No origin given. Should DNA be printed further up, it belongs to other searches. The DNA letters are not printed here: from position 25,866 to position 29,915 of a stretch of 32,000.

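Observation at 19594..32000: BREX type 5-like system with a non-canonical gene order: brxB sandwiched between two brxC paralogues, pglX divergent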

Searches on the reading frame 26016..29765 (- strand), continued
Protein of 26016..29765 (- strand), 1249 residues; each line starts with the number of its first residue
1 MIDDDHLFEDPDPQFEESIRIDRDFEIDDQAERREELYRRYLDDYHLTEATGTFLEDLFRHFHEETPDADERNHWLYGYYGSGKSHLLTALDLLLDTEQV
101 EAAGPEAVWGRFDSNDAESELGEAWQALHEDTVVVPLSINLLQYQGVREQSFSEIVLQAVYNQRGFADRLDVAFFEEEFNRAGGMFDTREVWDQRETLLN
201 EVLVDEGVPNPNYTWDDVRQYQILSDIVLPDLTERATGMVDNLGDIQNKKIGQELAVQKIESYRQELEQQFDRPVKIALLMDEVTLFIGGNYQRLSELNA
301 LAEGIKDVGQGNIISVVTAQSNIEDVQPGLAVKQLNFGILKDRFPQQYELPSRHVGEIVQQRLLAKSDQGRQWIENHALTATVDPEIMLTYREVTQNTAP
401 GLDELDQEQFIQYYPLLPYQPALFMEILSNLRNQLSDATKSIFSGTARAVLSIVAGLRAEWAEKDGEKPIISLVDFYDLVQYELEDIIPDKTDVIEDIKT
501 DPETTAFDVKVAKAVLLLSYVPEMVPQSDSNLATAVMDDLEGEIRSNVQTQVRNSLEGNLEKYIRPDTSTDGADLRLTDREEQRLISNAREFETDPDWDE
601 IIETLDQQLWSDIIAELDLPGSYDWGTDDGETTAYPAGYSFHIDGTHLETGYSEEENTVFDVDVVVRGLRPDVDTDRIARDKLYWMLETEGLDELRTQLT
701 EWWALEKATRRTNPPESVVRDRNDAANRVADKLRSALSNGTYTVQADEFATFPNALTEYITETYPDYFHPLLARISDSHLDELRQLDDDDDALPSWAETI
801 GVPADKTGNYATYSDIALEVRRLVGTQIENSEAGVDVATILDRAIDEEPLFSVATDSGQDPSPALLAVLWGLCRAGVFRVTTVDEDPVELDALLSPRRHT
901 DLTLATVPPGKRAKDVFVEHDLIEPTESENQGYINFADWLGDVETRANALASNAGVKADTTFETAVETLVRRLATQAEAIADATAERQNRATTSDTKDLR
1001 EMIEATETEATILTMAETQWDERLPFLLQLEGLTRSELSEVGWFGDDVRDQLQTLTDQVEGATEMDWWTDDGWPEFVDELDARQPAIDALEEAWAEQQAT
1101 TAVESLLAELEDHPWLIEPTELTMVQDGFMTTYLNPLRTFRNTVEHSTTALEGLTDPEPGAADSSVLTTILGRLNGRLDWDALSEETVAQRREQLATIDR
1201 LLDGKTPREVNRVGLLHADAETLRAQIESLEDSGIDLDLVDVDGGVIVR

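Call 32: find_related_loci(query=A1, collection=genome_contigs, flank=10000)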
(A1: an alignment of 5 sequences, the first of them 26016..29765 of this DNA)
Query A1 (1249 aa) in genome_contigs; peptide patterns used: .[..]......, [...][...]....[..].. (x = any residue, [..] = any of these).
125 stretches matched a pattern; 68 encode a relative of the query (tblastn E <= 1e-3); 68 distinct loci.
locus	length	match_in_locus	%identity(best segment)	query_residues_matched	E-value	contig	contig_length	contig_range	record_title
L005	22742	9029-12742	79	13-1249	0e+0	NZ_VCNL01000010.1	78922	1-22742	Halorubrum salsamenti strain Y69 scaffold10, whole genome shotgun sequence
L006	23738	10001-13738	78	1-1249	0e+0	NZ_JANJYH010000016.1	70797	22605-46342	Haloarchaeobius sp. FL176 NODE_16_length_70797_cov_15.8961_ID_1047, whole genome shotgun sequence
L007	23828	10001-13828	54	1-1249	0e+0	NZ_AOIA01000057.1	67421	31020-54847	Natronococcus jeotgali DSM 18795 contig_57, whole genome shotgun sequence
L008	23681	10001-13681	48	7-1249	0e+0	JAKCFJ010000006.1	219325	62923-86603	Halobacteriales archaeon YIM A00010 Contig00006, whole genome shotgun sequence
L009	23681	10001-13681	48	7-1249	0e+0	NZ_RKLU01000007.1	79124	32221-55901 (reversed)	Halonotius terrestris strain F15B halo-c7_consensus_sequence, whole genome shotgun sequence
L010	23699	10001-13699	48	1-1249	0e+0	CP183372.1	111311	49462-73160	Haloferacaceae archaeon DSL9 plasmid pHfr4, complete sequence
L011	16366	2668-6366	48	1-1249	0e+0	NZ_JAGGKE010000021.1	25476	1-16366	Halorubrum trapanicum strain DSM 12287 Ga0451170_21, whole genome shotgun sequence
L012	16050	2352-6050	48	1-1249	0e+0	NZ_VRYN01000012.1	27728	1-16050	Halobacterium salinarum DSM 3754 Ga0061114_scaffold00012.12, whole genome shotgun sequence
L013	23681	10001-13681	36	1-1249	0e+0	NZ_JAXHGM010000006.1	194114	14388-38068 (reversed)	Halorubellus sp. PRR65 NODE_6_length_194114_cov_144.907925, whole genome shotgun sequence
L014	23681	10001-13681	36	1-1249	0e+0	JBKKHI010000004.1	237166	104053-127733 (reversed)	Natrialbaceae archaeon A-arb3/5 NODE_4_length_237166_cov_156.455078, whole genome shotgun sequence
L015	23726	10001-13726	36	8-1249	0e+0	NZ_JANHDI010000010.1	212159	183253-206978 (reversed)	Halobellus rarus strain YC21 Scaffold8_1, whole genome shotgun sequence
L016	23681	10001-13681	36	1-1249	0e+0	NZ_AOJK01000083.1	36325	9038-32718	Halorubrum californiense DSM 19288 contig_83, whole genome shotgun sequence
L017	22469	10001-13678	37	1-1249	0e+0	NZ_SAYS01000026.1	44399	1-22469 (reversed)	Halovenus amylolytica strain SHR40 Scaffold24_1, whole genome shotgun sequence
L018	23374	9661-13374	36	8-1245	0e+0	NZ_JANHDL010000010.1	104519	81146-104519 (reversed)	Halorubrum laminariae strain R60 Scaffold10_1, whole genome shotgun sequence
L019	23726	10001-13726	35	8-1249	0e+0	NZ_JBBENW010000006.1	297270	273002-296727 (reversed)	Salinibaculum salinum strain YCN56 Scaffold4_1, whole genome shotgun sequence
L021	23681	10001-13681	37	1-1249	0e+0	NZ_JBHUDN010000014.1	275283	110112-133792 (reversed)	Haloplanus litoreus strain CGMCC 1.10456 platanus_K_21_77_14, whole genome shotgun sequence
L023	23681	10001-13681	37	1-1249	0e+0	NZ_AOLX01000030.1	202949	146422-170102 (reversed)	Haloarcula argentinensis DSM 12282 contig_30, whole genome shotgun sequence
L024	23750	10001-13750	36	1-1249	0e+0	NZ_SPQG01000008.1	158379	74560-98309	Halorhabdus amylolytica strain H27 scaffold8, whole genome shotgun sequence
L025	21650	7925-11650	36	8-1249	0e+0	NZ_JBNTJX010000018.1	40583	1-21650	Halobaculum sp. EA56 EA56_scaffold18, whole genome shotgun sequence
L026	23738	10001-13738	36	4-1249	0e+0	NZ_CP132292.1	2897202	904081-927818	Salinirarus marinus strain XH8 chromosome, complete genome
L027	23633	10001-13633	36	15-1249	0e+0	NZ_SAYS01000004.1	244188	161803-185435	Halovenus amylolytica strain SHR40 Scaffold3_1, whole genome shotgun sequence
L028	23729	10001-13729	35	8-1249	0e+0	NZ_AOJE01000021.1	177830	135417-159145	Halorubrum saccharovorum DSM 1137 contig_21, whole genome shotgun sequence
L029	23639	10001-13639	37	15-1249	0e+0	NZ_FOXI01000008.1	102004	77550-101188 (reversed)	Halolamina pelagica strain CGMCC 1.10329, whole genome shotgun sequence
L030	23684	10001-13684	36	1-1249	0e+0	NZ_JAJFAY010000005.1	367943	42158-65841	Haladaptatus sp. DYF46 Scaffold5_1, whole genome shotgun sequence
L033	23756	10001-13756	35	8-1249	0e+0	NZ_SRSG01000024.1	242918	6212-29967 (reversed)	Halalkalirubrum salinum strain N1521 NODE_27_length_242822_cov_115.552620, whole genome shotgun sequence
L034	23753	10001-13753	35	1-1249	0e+0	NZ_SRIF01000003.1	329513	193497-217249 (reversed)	Haloarcula amylovorans strain LR21 scaffold3, whole genome shotgun sequence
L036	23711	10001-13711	36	8-1249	0e+0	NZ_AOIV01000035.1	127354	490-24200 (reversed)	Halogeometricum pallidum JCM 14848 contig_35, whole genome shotgun sequence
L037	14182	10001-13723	35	4-1249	0e+0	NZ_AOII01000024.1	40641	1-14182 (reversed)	Natrinema pallidum DSM 3751 contig_24, whole genome shotgun sequence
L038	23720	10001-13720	35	1-1249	0e+0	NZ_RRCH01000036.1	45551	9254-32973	Halocatena pleomorpha strain SPP-AMP-1 SPP-M1-1.IonXpress_2017_trimmed_contig_36, whole genome shotgun sequence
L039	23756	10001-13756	35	1-1249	0e+0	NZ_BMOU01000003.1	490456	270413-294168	Haloarcula pellucida strain JCM 17820 sequence03, whole genome shotgun sequence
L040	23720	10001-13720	35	1-1249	0e+0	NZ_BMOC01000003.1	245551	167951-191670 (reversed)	Halobellus salinus strain JCM 14359 sequence03, whole genome shotgun sequence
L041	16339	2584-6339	35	1-1249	0e+0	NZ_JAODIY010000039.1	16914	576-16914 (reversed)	Halovenus rubra strain R28 soapdenovo_K_105_39, whole genome shotgun sequence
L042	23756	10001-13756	34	1-1249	0e+0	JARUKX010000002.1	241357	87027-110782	Haloarculaceae archaeon H-GB1-1 2, whole genome shotgun sequence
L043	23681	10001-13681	37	1-1249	0e+0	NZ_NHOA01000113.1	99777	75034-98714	Halorubrum persicum strain C49 contig0033, whole genome shotgun sequence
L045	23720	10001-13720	35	1-1249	0e+0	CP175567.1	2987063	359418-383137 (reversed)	Haloferacaceae archaeon 50 chromosome, complete genome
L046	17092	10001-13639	37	15-1249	0e+0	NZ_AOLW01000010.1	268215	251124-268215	Haloarcula amylolytica JCM 13557 contig_10, whole genome shotgun sequence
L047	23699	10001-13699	35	8-1249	0e+0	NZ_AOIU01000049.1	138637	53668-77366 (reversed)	Halosimplex carlsbadense 2-9-1 strain 2/9/2001 contig_49, whole genome shotgun sequence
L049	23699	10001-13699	35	8-1249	0e+0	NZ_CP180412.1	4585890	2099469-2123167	Halosimplex sp. TS25 chromosome, complete genome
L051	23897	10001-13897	35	8-1249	0e+0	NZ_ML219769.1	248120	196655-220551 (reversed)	Halorussus ruber strain YC25 Scaffold9, whole genome shotgun sequence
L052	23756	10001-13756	35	1-1249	0e+0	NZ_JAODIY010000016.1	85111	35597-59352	Halovenus rubra strain R28 soapdenovo_K_105_16, whole genome shotgun sequence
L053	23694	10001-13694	51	1-1224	0e+0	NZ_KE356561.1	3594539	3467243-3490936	MAG: Haloquadratum walsbyi J07HQW2 scf7180000002443, whole genome shotgun sequence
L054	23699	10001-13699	48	1-1249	0e+0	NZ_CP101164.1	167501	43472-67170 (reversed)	Halorarius halobius strain ZY10 plasmid unnamed3, complete sequence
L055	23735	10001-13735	36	8-1249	0e+0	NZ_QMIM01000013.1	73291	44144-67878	Halorubrum sp. 48-1-W NODE_8_1_length_128008_cov_9.77985, whole genome shotgun sequence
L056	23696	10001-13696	34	15-1249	5e-175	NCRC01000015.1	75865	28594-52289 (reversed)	Salinivenus lutea strain DBO scaffold_14, whole genome shotgun sequence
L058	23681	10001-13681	48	7-1249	0e+0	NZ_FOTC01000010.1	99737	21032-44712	Halogranum rubrum strain CGMCC 1.7738, whole genome shotgun sequence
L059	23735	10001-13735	35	8-1249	0e+0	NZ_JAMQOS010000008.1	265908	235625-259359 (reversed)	Haloarcula onubensis strain S3CR25-11 NODE_8_length_265908_cov_72.414462, whole genome shotgun sequence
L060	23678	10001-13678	37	1-1249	0e+0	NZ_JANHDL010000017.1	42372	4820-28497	Halorubrum laminariae strain R60 Scaffold16_1, whole genome shotgun sequence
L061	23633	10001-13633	38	15-1249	0e+0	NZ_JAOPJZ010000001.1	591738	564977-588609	Natronosalvus hydrolyticus strain AArc-curdl1 NODE_1, whole genome shotgun sequence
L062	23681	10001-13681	37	1-1249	0e+0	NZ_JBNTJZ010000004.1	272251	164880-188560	Haloplanus sp. C73 C73_scaffold4, whole genome shotgun sequence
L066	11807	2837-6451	31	7-1249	4e-179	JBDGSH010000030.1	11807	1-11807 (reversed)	MAG: Candidatus Nanohaloarchaea archaeon isolate DAL-WCL_22_64C1R DAL-WCL_22_64C1R_30, whole genome shotgun sequence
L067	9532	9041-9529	55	1-161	7e-43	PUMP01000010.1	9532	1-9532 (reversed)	MAG: Candidatus Nealsonbacteria bacterium isolate B1Sed10_223R2 B1-Sed10-C10340, whole genome shotgun sequence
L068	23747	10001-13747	35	1-1249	0e+0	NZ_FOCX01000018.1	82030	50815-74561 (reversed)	Halorientalis persicus strain IBRC-M 10043, whole genome shotgun sequence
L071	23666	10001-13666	37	15-1249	0e+0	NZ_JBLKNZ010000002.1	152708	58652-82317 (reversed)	Halovenus marina strain SYNS179 SYNS179_ctg02, whole genome shotgun sequence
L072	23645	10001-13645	37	15-1249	0e+0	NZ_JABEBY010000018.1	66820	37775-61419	Halonotius sp. F2-221B NODE_18_length_66820_cov_247.567655, whole genome shotgun sequence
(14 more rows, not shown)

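Call 41: find_encoding_contigs(protein=window:26016-29765:-, flank=10000, max_places=3)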
Protein window:26016-29765:- (1249 aa): no gene with exactly this product is on record in the collection.

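Call 51: get_annotated_region(hit=H22, flank=9000)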
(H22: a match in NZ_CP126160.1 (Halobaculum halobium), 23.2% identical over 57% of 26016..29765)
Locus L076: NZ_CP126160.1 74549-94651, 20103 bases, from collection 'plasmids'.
description: Halobaculum sp. SYNS20 plasmid unnamed2, complete sequence
organism: Halobaculum halobium (NCBI taxid 3032281)
taxonomy: Archaea; Euryarchaeota; Halobacteria; Halobacteriales; Haloferacaceae; Halobaculum; Halobaculum halobium
host: -; source: cell culture,sediment; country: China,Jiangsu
typing (MOB-suite, as given by PLSDB): non-mobilizable; mating-pair formation MPF_T
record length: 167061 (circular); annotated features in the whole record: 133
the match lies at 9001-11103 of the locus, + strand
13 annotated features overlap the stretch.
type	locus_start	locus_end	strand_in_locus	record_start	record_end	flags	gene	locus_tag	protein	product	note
CDS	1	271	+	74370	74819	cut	-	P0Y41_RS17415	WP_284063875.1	CRISPR-associated ring nuclease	-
CDS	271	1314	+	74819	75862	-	-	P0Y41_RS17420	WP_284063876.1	hypothetical protein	-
CDS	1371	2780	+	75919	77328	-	-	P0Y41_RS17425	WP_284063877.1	metallophosphoesterase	-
CDS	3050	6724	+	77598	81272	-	pglX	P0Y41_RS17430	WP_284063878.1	BREX-1 system adenine-specific DNA-methyltransferase PglX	-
CDS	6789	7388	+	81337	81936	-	-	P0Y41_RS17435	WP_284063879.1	BrxE family protein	-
CDS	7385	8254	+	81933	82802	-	-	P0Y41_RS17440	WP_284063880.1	BrxA family protein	-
CDS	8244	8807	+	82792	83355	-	-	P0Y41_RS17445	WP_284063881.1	BREX protein BrxB domain-containing protein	-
CDS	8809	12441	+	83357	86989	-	brxC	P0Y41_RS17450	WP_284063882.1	BREX system P-loop protein BrxC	-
CDS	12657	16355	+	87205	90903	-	pglX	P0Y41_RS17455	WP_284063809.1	BREX-1 system adenine-specific DNA-methyltransferase PglX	-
CDS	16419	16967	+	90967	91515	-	-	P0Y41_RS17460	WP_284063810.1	hypothetical protein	-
CDS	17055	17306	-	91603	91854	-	-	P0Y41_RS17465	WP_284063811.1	hypothetical protein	-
CDS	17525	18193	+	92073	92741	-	-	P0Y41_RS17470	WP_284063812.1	hypothetical protein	-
CDS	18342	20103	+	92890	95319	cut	-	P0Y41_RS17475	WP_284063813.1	PglZ domain-containing protein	-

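Call 52: get_annotated_region(hit=H28, flank=3000)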
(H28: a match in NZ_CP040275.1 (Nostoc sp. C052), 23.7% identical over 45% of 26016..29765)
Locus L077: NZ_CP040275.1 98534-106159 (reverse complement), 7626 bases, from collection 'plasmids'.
description: Nostoc sp. C052 plasmid pC052_C, complete sequence
organism: Nostoc sp. C052 (NCBI taxid 2576902)
taxonomy: Bacteria; Cyanobacteriota; Cyanophyceae; Nostocales; Nostocaceae; Nostoc; Nostoc sp. C052
host: -; source: Blasia pusilla,pure culture; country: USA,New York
typing (MOB-suite, as given by PLSDB): conjugative; relaxase MOBV; mating-pair formation MPF_T
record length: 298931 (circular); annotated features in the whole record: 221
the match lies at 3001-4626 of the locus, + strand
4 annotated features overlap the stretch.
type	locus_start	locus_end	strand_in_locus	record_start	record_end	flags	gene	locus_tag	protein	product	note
CDS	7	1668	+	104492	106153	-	-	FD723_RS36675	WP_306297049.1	tetratricopeptide repeat protein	-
CDS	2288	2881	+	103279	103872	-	-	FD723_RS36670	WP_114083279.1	DUF1788 domain-containing protein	-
CDS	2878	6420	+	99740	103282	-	brxC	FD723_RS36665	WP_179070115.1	BREX system P-loop protein BrxC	-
CDS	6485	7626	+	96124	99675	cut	pglX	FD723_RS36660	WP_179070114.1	BREX-1 system adenine-specific DNA-methyltransferase PglX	GO:0006306 - DNA methylation [Evidence IEA]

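Call 53: get_annotated_region(hit=H23, flank=3000)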
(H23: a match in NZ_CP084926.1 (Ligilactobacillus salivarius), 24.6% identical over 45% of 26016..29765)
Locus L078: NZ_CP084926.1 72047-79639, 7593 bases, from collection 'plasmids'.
description: Ligilactobacillus salivarius strain AR809 plasmid pA, complete sequence
organism: Ligilactobacillus salivarius (NCBI taxid 1624)
taxonomy: Bacteria; Bacillota; Bacilli; Lactobacillales; Lactobacillaceae; Ligilactobacillus; Ligilactobacillus salivarius
host: -; source: Homo sapiens,mixed culture; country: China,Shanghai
typing (MOB-suite, as given by PLSDB): mobilizable; replicon rep_cluster_1685; relaxase MOBP
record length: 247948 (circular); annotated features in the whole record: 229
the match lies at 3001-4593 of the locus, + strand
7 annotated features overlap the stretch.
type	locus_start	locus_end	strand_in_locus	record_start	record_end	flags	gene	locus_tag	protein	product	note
CDS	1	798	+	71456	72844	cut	-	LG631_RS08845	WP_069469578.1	N-6 DNA methylase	GO:0006306 - DNA methylation [Evidence IEA]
CDS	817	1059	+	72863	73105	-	-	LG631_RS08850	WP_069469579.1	hypothetical protein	-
CDS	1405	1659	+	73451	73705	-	-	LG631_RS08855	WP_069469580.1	helix-turn-helix transcriptional regulator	-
CDS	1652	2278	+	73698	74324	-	-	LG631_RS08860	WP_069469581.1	DUF1819 family protein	-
CDS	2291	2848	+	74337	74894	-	-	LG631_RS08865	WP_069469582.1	DUF1788 domain-containing protein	-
CDS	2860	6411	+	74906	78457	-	brxC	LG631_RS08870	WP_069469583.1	BREX system P-loop protein BrxC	-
CDS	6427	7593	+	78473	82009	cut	pglX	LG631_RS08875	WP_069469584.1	BREX-1 system adenine-specific DNA-methyltransferase PglX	GO:0006306 - DNA methylation [Evidence IEA]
